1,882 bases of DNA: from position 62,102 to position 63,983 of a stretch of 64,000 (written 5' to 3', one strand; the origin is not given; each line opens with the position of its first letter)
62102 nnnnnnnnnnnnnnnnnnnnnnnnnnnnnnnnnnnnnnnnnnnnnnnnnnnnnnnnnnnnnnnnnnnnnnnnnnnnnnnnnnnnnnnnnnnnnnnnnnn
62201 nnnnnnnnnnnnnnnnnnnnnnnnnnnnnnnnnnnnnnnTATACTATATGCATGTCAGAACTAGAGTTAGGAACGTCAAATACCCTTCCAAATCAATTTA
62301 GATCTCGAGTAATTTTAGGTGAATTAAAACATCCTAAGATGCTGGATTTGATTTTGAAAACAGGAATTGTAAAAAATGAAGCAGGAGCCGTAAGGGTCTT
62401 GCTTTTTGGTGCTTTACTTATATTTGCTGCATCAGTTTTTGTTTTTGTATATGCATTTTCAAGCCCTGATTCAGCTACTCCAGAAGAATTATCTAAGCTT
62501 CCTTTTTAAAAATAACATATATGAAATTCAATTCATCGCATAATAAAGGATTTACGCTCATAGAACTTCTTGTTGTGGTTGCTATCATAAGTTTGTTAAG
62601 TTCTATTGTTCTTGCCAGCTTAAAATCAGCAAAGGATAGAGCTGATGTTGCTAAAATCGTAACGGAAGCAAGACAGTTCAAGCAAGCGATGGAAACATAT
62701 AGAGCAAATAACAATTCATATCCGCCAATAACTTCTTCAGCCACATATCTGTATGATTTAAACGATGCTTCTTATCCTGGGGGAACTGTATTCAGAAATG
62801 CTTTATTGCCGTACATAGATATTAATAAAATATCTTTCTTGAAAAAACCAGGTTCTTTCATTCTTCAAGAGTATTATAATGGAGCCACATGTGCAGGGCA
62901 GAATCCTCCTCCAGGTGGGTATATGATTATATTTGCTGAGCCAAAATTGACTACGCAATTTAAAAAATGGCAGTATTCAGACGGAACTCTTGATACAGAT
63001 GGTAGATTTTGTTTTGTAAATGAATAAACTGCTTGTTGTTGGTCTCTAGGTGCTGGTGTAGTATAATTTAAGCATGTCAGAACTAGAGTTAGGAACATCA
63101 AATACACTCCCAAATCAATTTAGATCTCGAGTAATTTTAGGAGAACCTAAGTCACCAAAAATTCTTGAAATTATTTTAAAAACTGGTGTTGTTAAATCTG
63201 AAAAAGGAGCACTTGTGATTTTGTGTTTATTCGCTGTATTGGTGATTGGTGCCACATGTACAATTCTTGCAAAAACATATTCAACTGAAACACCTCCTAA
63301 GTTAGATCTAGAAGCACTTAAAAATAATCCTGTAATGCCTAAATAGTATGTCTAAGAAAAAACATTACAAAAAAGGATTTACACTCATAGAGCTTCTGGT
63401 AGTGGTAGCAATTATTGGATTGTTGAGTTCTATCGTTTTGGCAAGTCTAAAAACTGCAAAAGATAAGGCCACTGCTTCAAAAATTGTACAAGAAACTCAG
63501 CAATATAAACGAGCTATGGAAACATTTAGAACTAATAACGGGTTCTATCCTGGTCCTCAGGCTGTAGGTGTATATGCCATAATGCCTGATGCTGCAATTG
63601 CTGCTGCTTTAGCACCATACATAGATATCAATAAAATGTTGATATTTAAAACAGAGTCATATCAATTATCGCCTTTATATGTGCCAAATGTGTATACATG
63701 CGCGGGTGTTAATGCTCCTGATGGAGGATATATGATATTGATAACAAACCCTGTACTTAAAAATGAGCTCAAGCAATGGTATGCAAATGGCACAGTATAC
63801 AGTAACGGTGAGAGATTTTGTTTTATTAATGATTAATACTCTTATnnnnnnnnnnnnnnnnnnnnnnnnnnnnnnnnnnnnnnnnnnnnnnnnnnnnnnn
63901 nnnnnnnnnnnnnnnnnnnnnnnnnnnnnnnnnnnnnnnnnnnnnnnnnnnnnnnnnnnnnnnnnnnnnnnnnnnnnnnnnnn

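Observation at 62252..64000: Tandem cassettes of a novel small membrane protein plus a type IV pilin; 3-member small-protein family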

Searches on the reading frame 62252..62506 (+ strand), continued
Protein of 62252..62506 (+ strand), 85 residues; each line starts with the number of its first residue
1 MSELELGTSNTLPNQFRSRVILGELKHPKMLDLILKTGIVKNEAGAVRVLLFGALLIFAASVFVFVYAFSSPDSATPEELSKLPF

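Call 51: find_encoding_contigs(protein=P0180, flank=3000, max_places=3)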
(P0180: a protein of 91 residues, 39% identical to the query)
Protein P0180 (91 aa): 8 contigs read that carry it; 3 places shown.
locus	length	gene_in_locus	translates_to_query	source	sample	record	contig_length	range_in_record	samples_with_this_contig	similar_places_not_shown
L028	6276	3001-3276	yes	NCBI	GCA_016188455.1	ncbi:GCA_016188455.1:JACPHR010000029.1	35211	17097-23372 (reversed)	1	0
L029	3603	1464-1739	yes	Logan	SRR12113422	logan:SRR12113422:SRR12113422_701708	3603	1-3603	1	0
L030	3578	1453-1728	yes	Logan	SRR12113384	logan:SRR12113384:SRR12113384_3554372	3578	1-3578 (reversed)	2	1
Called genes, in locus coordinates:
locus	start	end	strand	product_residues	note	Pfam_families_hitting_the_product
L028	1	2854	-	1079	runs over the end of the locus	PF02811:PHP, PF07733:DNA_pol3_alpha, PF17657:DNA_pol3_finger, PF14579:HHH_6, PF01336:tRNA_anti-codon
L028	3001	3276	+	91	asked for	-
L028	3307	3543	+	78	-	-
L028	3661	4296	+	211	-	PF01351:RNase_HII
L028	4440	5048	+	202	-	-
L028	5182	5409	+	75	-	PF01783:Ribosomal_L32p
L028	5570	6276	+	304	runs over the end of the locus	PF01029:NusB, PF00293:NUDIX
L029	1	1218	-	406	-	?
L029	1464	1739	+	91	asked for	-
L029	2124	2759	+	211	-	PF01351:RNase_HII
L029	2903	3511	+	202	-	-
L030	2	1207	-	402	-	?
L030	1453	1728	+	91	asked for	-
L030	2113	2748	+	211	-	PF01351:RNase_HII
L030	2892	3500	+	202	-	-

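Call 52: find_encoding_contigs(protein=P0159, flank=3000, max_places=2)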
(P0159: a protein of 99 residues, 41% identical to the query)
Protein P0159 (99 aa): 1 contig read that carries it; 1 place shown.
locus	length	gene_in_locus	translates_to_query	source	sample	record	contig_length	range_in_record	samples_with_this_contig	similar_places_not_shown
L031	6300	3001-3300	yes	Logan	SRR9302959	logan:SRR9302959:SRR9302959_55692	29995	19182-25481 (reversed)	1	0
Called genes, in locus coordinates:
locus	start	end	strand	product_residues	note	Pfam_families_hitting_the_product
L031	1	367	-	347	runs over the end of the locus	-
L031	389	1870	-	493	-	-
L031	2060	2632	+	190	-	PF13392:HNH_3 (weak)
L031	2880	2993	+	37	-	-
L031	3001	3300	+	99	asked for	-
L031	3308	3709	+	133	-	-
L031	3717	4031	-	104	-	PF02033:RBFA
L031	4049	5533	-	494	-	PF01926:MMR_HSR1, PF00009:GTP_EFTU, PF22042:EF-G_D2, PF11987:IF-2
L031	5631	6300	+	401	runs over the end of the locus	PF00266:Aminotran_5, PF01212:Beta_elim_lyase (weak)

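Call 60: predict_structure(alignment_id=A6)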
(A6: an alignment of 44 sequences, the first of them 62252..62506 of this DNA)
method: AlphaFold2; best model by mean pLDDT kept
length: 85 residues; sequences in the alignment: 44
mean_pLDDT: 67.2   pTM: 0.36
mean pLDDT of the five models: 67.2, 66.5, 65.5, 65.2, 64.8
residues with pLDDT >= 90: 14; 70-90: 14; 50-70: 49; < 50: 8
segments of 3 or more residues with pLDDT < 50: 1-3, 9-11
pLDDT, mean of each block of 10 residues (from residue 1): 46 54 61 61 76 93 88 62 63
secondary structure, 60 per line:
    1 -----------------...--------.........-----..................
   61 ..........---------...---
elements in order: H29-37 H43-70

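Call 66: find_homologous_proteins(query=A7, max_evalue=0.0001)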
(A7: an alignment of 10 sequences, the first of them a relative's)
Query A7 (10 sequences) (102 aa, profile of the alignment): 272 proteins with E <= 0.0001 among 3629 candidates; the best 120 are listed.
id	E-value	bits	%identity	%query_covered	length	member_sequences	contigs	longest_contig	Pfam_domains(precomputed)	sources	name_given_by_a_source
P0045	2.6e-38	148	47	99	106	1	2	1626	-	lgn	-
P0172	9.4e-38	146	46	96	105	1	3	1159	-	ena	-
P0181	8.3e-37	143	51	97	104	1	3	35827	-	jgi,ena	-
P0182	1.5e-36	142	100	100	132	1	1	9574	-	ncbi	-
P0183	3.4e-36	141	97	100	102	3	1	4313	-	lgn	-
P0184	3.7e-36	141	93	100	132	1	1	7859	-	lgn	-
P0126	3.8e-36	141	67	100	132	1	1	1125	-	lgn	-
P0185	7.6e-36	140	98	100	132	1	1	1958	-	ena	-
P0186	3.1e-35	138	70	100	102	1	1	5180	-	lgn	-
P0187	4.8e-35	137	53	97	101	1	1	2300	-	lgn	-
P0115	6.9e-35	137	57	99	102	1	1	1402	-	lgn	-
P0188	1.1e-34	136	53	99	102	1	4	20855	-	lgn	-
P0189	1.7e-34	135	65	100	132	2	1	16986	-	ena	-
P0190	4.6e-34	134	53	97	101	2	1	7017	-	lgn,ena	-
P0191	4.6e-34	134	65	98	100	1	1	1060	-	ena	-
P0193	9.8e-34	133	79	100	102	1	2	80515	-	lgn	-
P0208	4.5e-32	128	68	100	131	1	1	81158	-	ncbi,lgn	-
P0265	4.4e-28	115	57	99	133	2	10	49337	-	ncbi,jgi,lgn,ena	-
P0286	1.9e-25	106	46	90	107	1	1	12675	-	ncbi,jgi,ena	ncbi:MAG: hypothetical protein WCZ90_20180 [Melioribacteraceae bacterium]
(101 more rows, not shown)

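Call 67: find_encoding_contigs(protein=P0265, flank=4000, max_places=3)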
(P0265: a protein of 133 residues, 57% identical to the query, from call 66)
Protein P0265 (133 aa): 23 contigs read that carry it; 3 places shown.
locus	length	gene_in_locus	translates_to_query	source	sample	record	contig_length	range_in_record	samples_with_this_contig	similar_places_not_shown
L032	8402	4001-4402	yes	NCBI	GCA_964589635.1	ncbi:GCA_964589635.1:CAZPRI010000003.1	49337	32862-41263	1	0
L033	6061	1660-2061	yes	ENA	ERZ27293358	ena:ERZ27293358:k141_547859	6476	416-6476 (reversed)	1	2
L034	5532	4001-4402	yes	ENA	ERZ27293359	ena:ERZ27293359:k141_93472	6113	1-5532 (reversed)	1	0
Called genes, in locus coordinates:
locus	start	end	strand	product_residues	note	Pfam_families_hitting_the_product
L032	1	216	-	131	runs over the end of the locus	-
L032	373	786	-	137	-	-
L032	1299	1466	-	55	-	-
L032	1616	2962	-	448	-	PF01471:PG_binding_1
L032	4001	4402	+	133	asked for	-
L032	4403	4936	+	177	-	PF07963:N_methyl (weak)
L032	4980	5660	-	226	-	-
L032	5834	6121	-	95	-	-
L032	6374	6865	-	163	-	-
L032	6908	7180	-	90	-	PF04149:DUF397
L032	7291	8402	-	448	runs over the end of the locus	PF00512:HisKA, PF02518:HATPase_c, PF13581:HATPase_c_2 (weak)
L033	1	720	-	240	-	?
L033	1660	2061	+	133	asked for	-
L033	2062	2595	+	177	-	PF07963:N_methyl (weak)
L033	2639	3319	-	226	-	-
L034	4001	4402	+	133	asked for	-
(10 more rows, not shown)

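Call 68: find_encoding_contigs(protein=P0208, flank=4000, max_places=2)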
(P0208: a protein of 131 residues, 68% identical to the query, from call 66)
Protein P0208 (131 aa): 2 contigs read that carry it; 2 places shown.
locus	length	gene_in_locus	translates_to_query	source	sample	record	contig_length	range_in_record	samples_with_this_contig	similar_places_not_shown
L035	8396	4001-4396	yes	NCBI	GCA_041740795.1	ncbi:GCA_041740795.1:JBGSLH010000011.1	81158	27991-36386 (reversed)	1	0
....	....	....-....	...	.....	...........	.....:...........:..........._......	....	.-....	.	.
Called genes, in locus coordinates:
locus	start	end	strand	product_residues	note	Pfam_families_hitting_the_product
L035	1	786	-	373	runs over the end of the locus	PF07907:YibE_F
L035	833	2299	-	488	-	PF00291:PALP, PF00581:Rhodanese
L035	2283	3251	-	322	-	PF01656:CbiA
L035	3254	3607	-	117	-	PF01475:FUR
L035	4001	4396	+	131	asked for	-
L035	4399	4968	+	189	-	PF07963:N_methyl (weak)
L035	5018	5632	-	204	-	-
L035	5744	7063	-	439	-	PF19077:Big_13 (faint)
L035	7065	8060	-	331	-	PF02779:Transket_pyr, PF02780:Transketolase_C, PF22613:Transketolase_C_1 (weak), PF17147:PFOR_II (weak)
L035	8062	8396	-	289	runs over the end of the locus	PF13292:DXP_synthase_N, PF00456:Transketolase_N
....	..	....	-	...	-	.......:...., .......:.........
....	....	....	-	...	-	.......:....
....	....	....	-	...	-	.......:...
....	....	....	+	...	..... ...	-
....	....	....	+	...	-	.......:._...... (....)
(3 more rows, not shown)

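Call 69: find_encoding_contigs(protein=P0193, flank=4000, max_places=2)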
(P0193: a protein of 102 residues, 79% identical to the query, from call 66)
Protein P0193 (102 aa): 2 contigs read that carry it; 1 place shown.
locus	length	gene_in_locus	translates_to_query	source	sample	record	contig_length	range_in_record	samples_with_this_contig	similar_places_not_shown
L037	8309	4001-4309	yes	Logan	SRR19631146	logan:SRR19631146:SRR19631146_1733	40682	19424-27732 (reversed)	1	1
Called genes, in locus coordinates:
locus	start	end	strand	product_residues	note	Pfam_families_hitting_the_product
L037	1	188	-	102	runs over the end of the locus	-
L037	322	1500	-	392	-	-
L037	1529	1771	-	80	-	-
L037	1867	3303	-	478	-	PF01336:tRNA_anti-codon, PF00152:tRNA-synt_2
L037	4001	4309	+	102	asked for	-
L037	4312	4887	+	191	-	PF07963:N_methyl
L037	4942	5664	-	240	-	-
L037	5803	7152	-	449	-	PF00512:HisKA, PF02518:HATPase_c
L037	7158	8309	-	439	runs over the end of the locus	PF18884:TSP3_bac, PF19077:Big_13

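Call 84: find_encoding_contigs(protein=P0001, flank=6000, max_places=2)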
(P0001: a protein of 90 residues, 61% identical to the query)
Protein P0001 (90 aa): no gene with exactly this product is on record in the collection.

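Call 85: find_encoding_contigs(protein=P0286, flank=5000, max_places=2)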
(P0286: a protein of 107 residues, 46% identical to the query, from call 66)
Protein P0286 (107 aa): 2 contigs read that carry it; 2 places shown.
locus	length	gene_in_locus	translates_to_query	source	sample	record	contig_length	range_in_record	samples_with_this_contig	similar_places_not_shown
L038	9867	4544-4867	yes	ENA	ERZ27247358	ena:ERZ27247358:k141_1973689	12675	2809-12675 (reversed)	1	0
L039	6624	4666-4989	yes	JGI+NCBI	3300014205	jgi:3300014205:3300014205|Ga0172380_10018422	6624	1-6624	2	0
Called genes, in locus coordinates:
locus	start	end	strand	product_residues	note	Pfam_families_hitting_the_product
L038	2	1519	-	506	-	?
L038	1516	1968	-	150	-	-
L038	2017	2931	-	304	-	PF00892:EamA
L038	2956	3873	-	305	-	PF09924:LPG_synthase_C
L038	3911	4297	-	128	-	PF02675:AdoMet_dc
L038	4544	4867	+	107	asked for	-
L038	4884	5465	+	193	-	PF07963:N_methyl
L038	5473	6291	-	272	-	-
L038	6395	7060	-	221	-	PF00702:Hydrolase, PF13419:HAD_2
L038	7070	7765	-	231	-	PF03372:Exo_endo_phos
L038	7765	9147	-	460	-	PF00512:HisKA, PF02518:HATPase_c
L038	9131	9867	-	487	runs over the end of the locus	PF19077:Big_13 (weak)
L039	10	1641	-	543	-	PF02518:HATPase_c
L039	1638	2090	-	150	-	-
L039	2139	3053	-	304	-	PF00892:EamA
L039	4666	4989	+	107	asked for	-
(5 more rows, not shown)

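Call 92: fold_search(model_id=the predicted structure, library=pdb)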
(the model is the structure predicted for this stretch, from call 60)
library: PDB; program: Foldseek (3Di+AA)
matches with E <= 10: 0; with E <= 0.001: 0
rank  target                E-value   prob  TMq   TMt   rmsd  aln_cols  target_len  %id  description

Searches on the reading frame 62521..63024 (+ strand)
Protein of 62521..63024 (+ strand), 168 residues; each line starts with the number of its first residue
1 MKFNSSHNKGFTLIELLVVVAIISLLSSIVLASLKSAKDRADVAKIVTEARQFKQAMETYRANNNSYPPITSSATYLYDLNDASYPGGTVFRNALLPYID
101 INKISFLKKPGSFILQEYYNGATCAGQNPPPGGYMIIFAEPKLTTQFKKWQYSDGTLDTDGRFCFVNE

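Call 7: search_protein_families(library=pfam, proteins=[window:62521-63024:+], max_evalue=1)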
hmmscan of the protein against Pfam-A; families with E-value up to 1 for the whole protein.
window:62521-63024:+ (168 aa): 3 families
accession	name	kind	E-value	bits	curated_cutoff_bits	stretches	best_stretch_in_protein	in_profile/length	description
PF07963.17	N_methyl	-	4.6e-09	35.9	21.2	1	6-31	2-27/27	Prokaryotic N-terminal methylation motif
PF08334.16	T2SSG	-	0.029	14.9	21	1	36-73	4-41/108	Type II secretion system (T2SS), protein G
PF06734.18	UL97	-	0.092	13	25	1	34-85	109-162/187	UL97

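Call 8: search_protein_families(library=ncbifam, proteins=[window:62521-63024:+], max_evalue=1)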
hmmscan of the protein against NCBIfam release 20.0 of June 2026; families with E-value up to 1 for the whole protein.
window:62521-63024:+ (168 aa): 18 families
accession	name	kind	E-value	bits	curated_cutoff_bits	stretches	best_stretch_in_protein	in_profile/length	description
TIGR01710.1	typeII_sec_gspG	equivalog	2e-13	50.6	88.85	1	9-69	1-61/134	type II secretion system major pseudopilin GspG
TIGR01708.2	typeII_sec_gspH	equivalog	4.6e-09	36.5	80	1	9-62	2-52/169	type II secretion system minor pseudopilin GspH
TIGR02532.1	IV_pilin_GFxxxE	domain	5.3e-09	35.5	16.3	1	9-31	2-24/24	prepilin-type N-terminal cleavage/methylation domain-containing protein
NF007862.0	PRK10574.1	equivalog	3.3e-08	33.8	138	1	7-65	3-61/145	prepilin peptidase-dependent pilin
NF041013.1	T4P_ComGE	equivalog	4.9e-08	33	49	1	8-67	3-66/83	competence type IV pilus minor pilin ComGE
NF007800.0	PRK10506.1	equivalog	1.8e-06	27.8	158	1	5-61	5-63/163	prepilin peptidase-dependent protein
NF041775.1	typeIV_PilA_Myxo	equivalog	2.6e-06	27.5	400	1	3-62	6-64/214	type IV pilin protein PilA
NF040999.1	pilin_ComGC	equivalog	3.6e-06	27.1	75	1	9-68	2-61/84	competence type IV pilus major pilin ComGC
NF040982.1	ComGD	equivalog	8.3e-05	23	70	1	8-43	1-36/139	competence type IV pilus minor pilin ComGD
TIGR02596.1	TIGR02596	subfamily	8.8e-05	22.7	70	1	11-37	1-27/196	Verru_Chthon cassette protein D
TIGR02599.1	TIGR02599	subfamily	0.00036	19.9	256.5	1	10-82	1-71/361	Verru_Chthon cassette protein C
NF041002.1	pilin_ComGF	equivalog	0.00056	20.1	80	1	8-40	1-33/139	competence type IV pilus minor pilin ComGF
TIGR01711.1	gspJ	equivalog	0.0035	17.2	64.85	1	9-47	1-39/192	type II secretion system minor pseudopilin GspJ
NF047828.1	T3SSXpsI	equivalog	0.0045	17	150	1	9-57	2-50/132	type II secretion system protein XpsI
TIGR01707.1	gspI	equivalog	0.0052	17.3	44.35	1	10-38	1-29/101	type II secretion system minor pseudopilin GspI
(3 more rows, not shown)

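Call 93: search_solved_structures(query=A9, max_evalue=0.001)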
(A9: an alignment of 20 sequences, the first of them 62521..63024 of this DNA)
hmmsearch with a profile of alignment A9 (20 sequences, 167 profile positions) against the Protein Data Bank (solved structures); distinct sequences matched with E-value up to 0.001: 22.
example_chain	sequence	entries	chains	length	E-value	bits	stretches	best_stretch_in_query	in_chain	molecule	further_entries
9egp_A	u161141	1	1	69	4.5e-16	63.2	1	6-71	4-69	Geopilin domain 1 protein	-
7tgg_A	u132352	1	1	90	1.8e-15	61.3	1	5-72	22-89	Geopilin domain 1 protein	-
6xxd_A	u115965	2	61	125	4.1e-15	60.1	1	13-91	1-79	PilA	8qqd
5kua_A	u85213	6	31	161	6.4e-14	56.2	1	13-121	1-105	pilin | Neisseria meningitidis PilE variant SB-GATDH | Neisseria meningitidis PilE, SB-DATDH variant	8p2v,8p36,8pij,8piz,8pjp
5wda_A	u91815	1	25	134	3.2e-13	53.9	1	13-73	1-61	General secretion pathway protein G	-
8p3b_A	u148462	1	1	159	4.2e-13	53.5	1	13-114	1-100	Fimbrial protein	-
2m7g_A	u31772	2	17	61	7.4e-13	52.7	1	13-72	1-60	Geopilin domain 1 protein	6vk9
2hi2_A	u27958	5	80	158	1.6e-12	51.6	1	13-103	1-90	Fimbrial protein | PilA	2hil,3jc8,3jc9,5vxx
1ay2_A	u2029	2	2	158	3.6e-12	50.5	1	13-98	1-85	TYPE 4 PILIN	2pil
6gv9_A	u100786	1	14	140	1.2e-10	45.6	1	13-73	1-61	Prepilin peptidase-dependent protein D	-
8pfb_G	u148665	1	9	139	2.6e-09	41.2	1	13-73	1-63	Type IV pilin PilE1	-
9laa_A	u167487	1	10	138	3.3e-09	40.9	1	1-35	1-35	Type IV pilin protein PilA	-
8tob_GA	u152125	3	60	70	3.8e-08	37.4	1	14-62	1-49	Fimbrial protein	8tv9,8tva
8tj2_C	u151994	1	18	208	1.1e-07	36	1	13-73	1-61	Type IV major pilin protein PilA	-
1oqw_A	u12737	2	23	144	2.7e-06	31.4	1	13-60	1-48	Fimbrial protein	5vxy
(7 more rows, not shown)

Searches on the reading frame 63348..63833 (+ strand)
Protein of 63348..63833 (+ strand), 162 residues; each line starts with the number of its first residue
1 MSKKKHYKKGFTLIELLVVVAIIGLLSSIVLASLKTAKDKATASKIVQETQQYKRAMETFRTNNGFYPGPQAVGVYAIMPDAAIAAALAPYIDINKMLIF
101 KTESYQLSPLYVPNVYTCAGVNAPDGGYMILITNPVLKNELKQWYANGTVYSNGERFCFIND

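Call 7: search_protein_families(library=pfam, proteins=[window:63348-63833:+], max_evalue=1)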
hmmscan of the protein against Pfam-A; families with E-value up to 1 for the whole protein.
window:63348-63833:+ (162 aa): 3 families
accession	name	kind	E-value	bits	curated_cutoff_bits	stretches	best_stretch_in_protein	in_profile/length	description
PF07963.17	N_methyl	-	2.7e-09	36.6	21.2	1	7-31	3-27/27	Prokaryotic N-terminal methylation motif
PF20193.3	DUF6556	-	0.017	15.8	28.1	1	3-43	17-55/113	Family of unknown function (DUF6556)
PF11773.13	ComGE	-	0.077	13.4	25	1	13-49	2-38/82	Competence system putative prepilin ComGE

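Call 8: search_protein_families(library=ncbifam, proteins=[window:63348-63833:+], max_evalue=1)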
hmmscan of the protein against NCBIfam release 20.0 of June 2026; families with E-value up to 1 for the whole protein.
window:63348-63833:+ (162 aa): 20 families
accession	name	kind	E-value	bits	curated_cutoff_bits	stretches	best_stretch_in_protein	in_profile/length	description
TIGR01710.1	typeII_sec_gspG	equivalog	3.5e-14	53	88.85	1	9-71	1-63/134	type II secretion system major pseudopilin GspG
NF007862.0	PRK10574.1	equivalog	6.2e-10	39.4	138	1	8-65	4-61/145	prepilin peptidase-dependent pilin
TIGR01708.2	typeII_sec_gspH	equivalog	1e-09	38.7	80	1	9-60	2-50/169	type II secretion system minor pseudopilin GspH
TIGR02532.1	IV_pilin_GFxxxE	domain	5.1e-09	35.6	16.3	1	8-31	1-24/24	prepilin-type N-terminal cleavage/methylation domain-containing protein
NF041013.1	T4P_ComGE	equivalog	1.5e-06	28.2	49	1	8-52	3-47/83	competence type IV pilus minor pilin ComGE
NF041775.1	typeIV_PilA_Myxo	equivalog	1.2e-05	25.4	400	1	7-36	9-38/214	type IV pilin protein PilA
NF040999.1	pilin_ComGC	equivalog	6e-05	23.2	75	1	8-43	1-36/84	competence type IV pilus major pilin ComGC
NF007800.0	PRK10506.1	equivalog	8e-05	22.5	158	1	3-53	3-53/163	prepilin peptidase-dependent protein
TIGR02596.1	TIGR02596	subfamily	9.6e-05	22.5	70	1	11-52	1-46/196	Verru_Chthon cassette protein D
NF040982.1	ComGD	equivalog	0.00083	19.8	70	1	8-43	1-36/139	competence type IV pilus minor pilin ComGD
NF041002.1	pilin_ComGF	equivalog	0.0018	18.5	80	1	8-44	1-37/139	competence type IV pilus minor pilin ComGF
TIGR02599.1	TIGR02599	subfamily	0.0028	16.9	256.5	1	10-61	1-50/361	Verru_Chthon cassette protein C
TIGR01711.1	gspJ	equivalog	0.0089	15.9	64.85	1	9-43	1-37/192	type II secretion system minor pseudopilin GspJ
TIGR01707.1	gspI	equivalog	0.011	16.2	44.35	1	10-44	1-32/101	type II secretion system minor pseudopilin GspI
NF005165.0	PRK06638.1-5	equivalog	0.016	14.2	192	1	10-86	162-235/282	NADH-quinone oxidoreductase subunit J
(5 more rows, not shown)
